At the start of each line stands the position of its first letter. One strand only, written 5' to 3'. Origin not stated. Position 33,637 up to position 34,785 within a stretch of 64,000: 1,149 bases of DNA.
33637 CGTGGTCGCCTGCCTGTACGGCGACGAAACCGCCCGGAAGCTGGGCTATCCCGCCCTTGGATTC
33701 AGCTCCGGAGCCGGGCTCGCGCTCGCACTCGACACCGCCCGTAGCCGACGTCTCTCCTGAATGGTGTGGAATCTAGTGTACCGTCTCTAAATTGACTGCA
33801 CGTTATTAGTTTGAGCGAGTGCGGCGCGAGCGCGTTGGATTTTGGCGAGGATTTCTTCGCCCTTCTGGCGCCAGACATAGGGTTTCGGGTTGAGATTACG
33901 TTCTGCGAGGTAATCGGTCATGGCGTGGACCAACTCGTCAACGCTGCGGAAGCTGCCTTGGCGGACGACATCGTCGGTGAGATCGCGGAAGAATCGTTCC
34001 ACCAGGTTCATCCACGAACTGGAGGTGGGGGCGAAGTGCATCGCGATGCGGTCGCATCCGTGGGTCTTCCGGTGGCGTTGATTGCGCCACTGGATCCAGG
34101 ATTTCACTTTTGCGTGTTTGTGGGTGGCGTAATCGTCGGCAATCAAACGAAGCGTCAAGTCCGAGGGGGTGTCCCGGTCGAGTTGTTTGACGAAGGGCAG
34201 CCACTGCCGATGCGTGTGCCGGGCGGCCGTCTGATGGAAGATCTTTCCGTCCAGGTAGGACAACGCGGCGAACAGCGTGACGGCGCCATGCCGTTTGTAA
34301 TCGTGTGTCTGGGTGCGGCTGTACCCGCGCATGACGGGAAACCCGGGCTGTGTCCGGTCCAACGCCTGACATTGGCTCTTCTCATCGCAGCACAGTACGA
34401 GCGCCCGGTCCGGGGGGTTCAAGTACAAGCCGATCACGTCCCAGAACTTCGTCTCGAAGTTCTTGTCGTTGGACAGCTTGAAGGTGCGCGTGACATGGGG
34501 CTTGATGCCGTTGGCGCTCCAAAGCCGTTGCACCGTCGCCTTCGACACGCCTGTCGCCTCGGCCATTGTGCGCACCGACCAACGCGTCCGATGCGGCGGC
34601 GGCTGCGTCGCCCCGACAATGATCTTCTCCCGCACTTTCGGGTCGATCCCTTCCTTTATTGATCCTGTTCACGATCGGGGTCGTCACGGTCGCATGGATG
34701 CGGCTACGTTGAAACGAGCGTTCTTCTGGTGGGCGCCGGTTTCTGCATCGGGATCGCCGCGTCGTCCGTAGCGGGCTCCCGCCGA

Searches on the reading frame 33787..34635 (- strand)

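Call 67: search_protein_families(library=pfam, proteins=[window:33787-34635:-], max_evalue=0.001)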
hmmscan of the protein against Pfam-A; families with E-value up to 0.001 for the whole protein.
window:33787-34635:- (282 aa): 1 family
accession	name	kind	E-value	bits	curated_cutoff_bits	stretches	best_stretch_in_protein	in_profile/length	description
PF13358.12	DDE_3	-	3e-16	60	28.6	1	80-235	2-145/146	DDE superfamily endonuclease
